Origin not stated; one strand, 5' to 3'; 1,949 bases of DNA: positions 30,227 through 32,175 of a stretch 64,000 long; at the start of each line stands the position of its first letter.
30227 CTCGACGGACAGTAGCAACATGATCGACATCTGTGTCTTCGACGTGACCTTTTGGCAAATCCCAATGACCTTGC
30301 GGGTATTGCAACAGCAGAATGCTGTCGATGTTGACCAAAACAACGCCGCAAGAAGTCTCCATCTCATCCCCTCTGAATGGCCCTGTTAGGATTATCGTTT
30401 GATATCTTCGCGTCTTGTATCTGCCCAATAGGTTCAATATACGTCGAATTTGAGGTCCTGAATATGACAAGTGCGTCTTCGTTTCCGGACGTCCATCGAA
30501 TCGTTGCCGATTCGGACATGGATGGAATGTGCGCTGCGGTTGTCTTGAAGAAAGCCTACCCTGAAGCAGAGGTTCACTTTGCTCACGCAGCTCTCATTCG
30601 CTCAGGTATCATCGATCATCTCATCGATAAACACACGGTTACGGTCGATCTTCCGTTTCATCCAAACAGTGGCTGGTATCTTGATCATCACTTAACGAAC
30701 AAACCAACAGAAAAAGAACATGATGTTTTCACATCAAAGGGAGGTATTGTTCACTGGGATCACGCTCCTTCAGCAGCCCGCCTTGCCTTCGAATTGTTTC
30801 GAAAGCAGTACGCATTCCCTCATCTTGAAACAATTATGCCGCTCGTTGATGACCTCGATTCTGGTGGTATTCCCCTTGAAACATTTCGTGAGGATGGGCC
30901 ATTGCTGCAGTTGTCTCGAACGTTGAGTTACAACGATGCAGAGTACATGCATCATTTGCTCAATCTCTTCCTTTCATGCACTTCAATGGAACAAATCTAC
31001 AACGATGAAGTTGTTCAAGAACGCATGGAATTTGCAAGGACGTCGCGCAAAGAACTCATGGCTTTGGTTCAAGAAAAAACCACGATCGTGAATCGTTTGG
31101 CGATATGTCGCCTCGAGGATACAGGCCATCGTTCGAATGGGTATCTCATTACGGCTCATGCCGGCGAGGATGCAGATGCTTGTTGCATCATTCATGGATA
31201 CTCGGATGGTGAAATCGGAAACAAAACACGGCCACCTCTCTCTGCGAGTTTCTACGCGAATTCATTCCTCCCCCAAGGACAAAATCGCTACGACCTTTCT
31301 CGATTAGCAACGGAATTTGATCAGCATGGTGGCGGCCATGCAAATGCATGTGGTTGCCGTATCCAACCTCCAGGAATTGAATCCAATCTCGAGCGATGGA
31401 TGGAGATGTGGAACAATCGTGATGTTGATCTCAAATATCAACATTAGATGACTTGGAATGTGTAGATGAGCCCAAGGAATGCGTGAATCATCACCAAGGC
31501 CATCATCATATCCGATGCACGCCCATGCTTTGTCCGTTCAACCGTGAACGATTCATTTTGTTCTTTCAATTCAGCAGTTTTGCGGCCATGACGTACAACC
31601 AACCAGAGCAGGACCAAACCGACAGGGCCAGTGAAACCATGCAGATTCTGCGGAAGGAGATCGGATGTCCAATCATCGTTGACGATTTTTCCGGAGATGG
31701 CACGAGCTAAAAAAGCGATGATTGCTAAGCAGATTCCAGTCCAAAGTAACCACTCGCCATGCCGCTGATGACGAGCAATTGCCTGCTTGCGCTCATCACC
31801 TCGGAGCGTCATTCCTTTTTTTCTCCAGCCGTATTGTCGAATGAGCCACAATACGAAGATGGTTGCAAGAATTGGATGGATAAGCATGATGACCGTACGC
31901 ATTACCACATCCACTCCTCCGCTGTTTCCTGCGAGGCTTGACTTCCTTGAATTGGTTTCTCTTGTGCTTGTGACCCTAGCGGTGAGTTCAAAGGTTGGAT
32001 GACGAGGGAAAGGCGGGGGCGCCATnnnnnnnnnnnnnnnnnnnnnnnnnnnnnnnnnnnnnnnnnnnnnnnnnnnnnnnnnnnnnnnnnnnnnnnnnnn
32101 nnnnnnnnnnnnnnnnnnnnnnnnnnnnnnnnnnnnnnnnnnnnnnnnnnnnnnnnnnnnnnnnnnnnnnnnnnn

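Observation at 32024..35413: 1129-aa helical-repeat protein with a split C-terminal PIN nuclease domain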

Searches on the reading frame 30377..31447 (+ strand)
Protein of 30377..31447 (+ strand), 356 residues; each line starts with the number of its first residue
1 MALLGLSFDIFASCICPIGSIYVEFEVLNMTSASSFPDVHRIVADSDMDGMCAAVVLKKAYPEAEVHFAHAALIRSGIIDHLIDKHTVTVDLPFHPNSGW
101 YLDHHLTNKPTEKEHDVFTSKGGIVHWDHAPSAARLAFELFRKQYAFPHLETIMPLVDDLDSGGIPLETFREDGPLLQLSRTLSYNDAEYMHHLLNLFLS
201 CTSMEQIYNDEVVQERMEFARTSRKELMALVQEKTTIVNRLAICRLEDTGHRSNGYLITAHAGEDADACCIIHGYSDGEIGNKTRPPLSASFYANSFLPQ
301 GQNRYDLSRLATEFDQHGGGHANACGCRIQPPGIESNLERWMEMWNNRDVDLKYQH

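Call 17: search_protein_families(library=pfam, proteins=[window:30377-31447:+], max_evalue=0.01)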
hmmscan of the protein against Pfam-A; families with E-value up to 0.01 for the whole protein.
window:30377-31447:+ (356 aa): 0 families

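Call 21: search_protein_families(library=ncbifam, proteins=[window:30377-31447:+], max_evalue=0.1)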
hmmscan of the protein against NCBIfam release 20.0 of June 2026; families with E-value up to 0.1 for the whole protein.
window:30377-31447:+ (356 aa): 1 family
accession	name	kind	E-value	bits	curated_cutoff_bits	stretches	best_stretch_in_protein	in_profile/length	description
NF053576.1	RecJ_archaeal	equivalog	0.016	14.1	360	0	307-330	411-434/452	RecJ family nuclease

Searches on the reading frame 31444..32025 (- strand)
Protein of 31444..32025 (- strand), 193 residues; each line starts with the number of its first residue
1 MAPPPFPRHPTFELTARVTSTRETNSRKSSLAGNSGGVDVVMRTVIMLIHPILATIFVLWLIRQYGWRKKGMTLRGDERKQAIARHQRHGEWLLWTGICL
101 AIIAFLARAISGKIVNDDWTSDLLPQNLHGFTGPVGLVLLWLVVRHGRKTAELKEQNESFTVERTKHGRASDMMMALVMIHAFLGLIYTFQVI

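Call 17: search_protein_families(library=pfam, proteins=[window:31444-32025:-], max_evalue=0.01)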
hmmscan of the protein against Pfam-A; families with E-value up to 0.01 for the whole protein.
window:31444-32025:- (193 aa): 2 families
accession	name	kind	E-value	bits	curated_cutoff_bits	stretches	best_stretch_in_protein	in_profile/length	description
PF13301.11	DUF4079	-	3.2e-05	24.6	31.4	1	47-187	2-136/141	Protein of unknown function (DUF4079)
PF04143.19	Sulf_transp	-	0.00025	21.1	27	1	46-143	132-220/310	Sulphur transport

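Call 21: search_protein_families(library=ncbifam, proteins=[window:31444-32025:-], max_evalue=0.1)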
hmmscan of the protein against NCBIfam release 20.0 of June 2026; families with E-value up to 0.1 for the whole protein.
window:31444-32025:- (193 aa): 1 family
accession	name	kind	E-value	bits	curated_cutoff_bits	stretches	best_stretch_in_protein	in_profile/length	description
NF033191.4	JDVT-CTERM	domain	0.066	13.1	27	0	167-188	11-31/35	JDVT-CTERM domain-containing protein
